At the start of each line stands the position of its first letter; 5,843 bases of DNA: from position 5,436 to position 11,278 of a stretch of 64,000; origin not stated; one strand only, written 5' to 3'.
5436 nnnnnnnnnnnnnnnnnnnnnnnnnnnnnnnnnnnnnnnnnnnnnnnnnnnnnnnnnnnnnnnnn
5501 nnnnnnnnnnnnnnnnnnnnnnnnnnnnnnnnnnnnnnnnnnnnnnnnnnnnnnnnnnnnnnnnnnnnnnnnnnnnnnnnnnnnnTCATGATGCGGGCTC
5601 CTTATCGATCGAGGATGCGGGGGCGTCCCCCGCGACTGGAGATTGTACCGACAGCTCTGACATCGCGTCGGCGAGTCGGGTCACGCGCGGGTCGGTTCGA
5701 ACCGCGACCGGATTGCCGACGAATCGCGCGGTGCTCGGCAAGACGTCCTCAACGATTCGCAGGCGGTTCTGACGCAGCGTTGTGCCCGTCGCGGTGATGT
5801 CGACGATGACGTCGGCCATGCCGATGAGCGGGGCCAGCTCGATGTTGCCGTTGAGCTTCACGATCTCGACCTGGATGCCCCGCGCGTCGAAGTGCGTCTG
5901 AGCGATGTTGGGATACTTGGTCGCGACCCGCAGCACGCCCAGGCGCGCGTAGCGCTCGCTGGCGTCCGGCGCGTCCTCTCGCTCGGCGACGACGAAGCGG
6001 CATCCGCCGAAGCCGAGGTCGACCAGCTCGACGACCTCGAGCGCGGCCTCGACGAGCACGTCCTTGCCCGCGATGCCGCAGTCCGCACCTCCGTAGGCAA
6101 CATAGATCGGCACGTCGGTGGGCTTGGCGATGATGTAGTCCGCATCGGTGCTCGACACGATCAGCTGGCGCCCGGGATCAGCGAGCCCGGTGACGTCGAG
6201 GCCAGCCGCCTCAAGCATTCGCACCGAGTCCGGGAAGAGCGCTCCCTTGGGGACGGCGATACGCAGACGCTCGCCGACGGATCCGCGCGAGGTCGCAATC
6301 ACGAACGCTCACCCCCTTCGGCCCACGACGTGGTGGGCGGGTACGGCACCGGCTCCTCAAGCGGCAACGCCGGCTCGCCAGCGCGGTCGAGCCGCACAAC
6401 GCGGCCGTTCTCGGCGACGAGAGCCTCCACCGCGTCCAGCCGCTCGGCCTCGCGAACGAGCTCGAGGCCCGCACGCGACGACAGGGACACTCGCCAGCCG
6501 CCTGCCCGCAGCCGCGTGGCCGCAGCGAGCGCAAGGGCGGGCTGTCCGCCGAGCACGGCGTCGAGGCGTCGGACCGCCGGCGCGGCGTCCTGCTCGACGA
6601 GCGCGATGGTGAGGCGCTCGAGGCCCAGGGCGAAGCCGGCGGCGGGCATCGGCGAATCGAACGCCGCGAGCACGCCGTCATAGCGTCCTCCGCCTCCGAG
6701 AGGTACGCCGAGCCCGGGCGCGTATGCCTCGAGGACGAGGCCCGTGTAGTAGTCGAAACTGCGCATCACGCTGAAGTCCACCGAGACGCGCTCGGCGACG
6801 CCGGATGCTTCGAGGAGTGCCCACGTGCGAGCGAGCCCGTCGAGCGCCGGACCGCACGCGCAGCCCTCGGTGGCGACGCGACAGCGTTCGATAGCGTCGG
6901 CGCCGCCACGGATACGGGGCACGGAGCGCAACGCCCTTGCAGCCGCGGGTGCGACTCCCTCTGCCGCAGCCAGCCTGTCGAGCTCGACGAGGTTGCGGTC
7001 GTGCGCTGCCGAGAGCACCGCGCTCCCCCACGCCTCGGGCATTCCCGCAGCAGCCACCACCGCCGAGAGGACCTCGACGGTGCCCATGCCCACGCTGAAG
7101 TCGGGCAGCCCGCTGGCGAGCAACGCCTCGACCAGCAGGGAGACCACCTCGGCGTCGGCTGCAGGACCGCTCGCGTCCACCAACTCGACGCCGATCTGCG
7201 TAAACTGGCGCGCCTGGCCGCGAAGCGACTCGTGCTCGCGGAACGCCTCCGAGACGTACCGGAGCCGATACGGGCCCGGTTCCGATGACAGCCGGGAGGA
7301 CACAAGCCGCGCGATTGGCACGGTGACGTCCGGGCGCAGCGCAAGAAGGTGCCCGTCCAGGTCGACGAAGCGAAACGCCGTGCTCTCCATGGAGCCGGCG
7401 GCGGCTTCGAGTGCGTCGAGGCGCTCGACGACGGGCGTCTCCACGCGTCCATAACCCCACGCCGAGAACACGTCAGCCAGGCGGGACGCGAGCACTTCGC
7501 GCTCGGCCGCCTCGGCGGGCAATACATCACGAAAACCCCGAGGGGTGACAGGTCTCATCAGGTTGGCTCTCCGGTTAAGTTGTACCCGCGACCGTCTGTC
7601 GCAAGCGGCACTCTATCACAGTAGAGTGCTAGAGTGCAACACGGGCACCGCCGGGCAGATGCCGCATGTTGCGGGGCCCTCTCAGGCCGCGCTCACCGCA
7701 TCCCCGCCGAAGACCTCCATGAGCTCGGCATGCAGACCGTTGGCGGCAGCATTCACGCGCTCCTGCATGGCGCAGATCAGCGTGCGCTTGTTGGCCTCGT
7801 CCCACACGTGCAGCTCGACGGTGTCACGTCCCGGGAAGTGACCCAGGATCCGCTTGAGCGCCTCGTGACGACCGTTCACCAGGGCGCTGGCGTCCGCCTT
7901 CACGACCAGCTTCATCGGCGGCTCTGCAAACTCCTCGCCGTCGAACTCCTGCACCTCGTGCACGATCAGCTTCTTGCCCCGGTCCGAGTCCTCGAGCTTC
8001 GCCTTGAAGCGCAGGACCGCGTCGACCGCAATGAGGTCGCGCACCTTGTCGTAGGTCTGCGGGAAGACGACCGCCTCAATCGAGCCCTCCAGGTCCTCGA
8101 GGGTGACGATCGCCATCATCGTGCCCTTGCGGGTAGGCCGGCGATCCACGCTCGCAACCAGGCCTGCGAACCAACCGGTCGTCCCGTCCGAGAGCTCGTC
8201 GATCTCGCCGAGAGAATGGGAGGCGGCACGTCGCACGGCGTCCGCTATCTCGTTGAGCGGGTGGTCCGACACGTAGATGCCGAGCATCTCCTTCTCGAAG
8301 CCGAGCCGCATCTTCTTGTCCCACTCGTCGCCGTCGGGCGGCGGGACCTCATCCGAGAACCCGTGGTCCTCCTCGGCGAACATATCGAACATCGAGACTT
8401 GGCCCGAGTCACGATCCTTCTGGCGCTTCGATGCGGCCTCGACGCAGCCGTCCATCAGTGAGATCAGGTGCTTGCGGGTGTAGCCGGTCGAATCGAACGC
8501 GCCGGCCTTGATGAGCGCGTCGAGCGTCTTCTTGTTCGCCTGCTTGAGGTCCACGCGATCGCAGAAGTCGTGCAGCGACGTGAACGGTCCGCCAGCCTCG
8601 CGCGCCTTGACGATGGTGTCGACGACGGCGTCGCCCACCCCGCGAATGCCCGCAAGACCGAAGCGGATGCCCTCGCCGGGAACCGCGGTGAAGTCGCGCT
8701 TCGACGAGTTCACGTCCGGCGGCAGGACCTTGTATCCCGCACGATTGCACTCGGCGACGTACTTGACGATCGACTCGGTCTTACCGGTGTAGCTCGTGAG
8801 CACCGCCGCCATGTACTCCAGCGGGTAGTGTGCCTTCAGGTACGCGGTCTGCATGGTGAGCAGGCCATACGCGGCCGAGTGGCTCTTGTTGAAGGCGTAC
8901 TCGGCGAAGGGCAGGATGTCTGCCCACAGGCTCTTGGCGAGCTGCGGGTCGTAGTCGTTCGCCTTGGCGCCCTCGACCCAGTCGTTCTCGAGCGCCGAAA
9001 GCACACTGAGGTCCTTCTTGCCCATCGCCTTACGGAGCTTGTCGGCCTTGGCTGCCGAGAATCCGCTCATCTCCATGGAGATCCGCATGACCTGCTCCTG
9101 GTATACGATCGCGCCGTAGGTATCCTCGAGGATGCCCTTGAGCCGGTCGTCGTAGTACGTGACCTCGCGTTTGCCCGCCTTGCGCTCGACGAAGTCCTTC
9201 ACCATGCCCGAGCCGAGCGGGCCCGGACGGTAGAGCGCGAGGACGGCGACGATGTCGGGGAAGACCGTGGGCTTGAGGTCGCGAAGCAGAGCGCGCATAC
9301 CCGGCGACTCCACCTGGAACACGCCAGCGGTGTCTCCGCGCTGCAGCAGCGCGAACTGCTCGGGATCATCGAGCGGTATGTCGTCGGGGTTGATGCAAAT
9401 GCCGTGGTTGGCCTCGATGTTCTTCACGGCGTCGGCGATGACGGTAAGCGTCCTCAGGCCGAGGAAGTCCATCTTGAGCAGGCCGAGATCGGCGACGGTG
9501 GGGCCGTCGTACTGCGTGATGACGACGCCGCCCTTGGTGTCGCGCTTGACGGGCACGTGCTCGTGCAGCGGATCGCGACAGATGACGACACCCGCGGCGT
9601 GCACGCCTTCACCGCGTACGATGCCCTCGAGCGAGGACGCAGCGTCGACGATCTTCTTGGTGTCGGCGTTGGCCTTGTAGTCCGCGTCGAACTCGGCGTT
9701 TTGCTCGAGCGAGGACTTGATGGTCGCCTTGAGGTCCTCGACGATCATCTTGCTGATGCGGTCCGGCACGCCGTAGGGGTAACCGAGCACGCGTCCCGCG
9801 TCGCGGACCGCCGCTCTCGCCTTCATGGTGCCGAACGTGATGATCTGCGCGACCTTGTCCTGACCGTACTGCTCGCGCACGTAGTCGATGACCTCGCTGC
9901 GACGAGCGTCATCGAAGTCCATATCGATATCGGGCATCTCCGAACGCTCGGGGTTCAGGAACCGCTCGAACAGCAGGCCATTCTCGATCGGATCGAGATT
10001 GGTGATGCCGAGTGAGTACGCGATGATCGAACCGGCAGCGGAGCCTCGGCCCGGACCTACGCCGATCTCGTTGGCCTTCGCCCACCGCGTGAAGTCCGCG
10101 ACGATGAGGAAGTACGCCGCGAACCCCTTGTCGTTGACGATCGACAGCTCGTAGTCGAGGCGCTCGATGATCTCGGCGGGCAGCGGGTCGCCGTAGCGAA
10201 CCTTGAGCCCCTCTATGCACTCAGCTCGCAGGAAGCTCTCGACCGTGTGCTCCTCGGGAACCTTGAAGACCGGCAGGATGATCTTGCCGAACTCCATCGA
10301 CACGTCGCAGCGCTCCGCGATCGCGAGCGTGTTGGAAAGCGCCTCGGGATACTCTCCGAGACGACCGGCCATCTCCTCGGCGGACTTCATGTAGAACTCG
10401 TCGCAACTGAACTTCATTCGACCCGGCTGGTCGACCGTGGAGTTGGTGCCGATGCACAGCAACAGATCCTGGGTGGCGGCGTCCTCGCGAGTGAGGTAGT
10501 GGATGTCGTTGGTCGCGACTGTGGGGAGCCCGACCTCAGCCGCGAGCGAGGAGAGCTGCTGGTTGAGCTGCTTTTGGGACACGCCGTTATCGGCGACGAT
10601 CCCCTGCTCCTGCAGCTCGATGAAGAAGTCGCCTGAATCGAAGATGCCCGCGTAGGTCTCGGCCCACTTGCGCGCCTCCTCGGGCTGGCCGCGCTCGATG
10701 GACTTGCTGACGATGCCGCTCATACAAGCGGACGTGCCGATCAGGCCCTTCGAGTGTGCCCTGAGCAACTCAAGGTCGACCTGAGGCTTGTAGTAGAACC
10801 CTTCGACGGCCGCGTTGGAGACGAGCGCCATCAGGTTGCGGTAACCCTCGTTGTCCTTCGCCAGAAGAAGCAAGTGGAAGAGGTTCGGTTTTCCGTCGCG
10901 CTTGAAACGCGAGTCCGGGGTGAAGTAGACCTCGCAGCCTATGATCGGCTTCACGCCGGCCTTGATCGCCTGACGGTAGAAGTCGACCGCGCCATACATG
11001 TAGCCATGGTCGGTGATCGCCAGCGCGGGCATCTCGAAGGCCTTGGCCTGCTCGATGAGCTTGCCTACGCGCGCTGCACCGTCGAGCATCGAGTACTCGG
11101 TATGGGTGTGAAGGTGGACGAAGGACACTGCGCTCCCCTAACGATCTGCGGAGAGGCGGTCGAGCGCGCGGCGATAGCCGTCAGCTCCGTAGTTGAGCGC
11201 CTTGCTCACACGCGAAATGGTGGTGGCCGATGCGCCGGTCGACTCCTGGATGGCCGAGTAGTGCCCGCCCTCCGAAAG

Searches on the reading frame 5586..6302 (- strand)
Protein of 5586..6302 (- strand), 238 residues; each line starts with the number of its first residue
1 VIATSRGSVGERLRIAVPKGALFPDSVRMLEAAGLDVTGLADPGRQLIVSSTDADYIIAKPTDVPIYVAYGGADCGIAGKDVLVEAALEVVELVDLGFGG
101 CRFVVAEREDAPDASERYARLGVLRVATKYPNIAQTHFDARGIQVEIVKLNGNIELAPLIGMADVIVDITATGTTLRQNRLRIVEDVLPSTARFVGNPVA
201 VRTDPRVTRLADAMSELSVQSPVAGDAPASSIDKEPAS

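Call 7: search_protein_families(library=pfam, proteins=[window:5586-6302:-])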
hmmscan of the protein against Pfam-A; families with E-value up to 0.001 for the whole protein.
window:5586-6302:- (238 aa): 1 family
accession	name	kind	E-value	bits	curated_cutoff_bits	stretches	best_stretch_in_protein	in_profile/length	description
PF01634.23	HisG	-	3.5e-51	173.7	25.5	1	60-214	1-156/158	ATP phosphoribosyltransferase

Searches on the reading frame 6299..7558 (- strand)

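Call 7: search_protein_families(library=pfam, proteins=[window:6299-7558:-])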
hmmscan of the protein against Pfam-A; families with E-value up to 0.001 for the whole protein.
window:6299-7558:- (419 aa): 2 families
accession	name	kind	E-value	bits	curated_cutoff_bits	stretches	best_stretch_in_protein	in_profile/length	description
PF13393.11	tRNA-synt_His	-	6.8e-80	269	25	1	8-316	1-308/308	Histidyl-tRNA synthetase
PF00587.30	tRNA-synt_2b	-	0.00028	21.4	29.3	1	64-142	3-87/179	tRNA synthetase class II core domain (G, H, P, S and T)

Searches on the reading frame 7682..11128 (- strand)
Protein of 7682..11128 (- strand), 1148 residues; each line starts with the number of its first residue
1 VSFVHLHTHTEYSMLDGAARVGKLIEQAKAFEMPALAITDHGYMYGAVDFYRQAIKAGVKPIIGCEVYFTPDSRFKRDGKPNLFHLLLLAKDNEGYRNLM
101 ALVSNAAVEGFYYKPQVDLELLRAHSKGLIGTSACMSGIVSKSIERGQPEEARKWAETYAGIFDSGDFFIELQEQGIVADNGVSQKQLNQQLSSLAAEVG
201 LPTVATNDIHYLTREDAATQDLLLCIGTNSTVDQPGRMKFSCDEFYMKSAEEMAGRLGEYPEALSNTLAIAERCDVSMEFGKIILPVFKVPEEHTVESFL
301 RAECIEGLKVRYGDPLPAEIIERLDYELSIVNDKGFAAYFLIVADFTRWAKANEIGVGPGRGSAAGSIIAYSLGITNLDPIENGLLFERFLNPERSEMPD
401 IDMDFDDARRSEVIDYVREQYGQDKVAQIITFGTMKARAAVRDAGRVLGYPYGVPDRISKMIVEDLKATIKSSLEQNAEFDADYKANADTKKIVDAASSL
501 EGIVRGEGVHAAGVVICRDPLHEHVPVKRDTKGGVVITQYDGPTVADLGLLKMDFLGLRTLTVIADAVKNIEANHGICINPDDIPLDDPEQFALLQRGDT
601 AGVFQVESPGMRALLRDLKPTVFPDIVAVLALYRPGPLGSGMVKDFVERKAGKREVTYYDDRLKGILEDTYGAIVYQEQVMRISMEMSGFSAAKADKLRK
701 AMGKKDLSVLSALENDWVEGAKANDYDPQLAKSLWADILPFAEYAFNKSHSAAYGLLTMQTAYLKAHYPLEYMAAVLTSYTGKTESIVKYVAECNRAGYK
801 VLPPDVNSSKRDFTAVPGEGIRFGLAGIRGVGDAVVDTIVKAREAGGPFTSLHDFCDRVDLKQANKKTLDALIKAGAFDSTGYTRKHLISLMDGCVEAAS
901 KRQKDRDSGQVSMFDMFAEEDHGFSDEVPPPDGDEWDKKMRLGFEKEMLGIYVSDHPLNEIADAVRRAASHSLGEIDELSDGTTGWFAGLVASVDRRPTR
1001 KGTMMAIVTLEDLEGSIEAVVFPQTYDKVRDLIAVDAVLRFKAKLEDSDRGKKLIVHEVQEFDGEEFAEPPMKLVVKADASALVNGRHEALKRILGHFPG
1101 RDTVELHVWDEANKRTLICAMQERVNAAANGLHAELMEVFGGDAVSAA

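Call 7: search_protein_families(library=pfam, proteins=[window:7682-11128:-])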
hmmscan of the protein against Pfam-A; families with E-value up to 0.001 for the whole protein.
window:7682-11128:- (1148 aa): 5 families
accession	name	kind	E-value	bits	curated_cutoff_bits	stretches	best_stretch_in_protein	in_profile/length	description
PF07733.18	DNA_pol3_alpha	-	1.1e-98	330.4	23.9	1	299-557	2-260/260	Bacterial DNA polymerase III alpha NTPase domain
PF17657.6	DNA_pol3_finger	-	1.8e-60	203.5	22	1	560-724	1-165/166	Bacterial DNA polymerase III alpha subunit finger domain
PF02811.25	PHP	-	6.1e-55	186.5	26.4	1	5-174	1-163/164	PHP domain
PF14579.12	HHH_6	-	4.8e-32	110.5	25.6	1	798-888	1-90/90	Helix-hairpin-helix motif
PF01336.31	tRNA_anti-codon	-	1.5e-10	41.3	27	1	986-1060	2-73/75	OB-fold nucleic acid binding domain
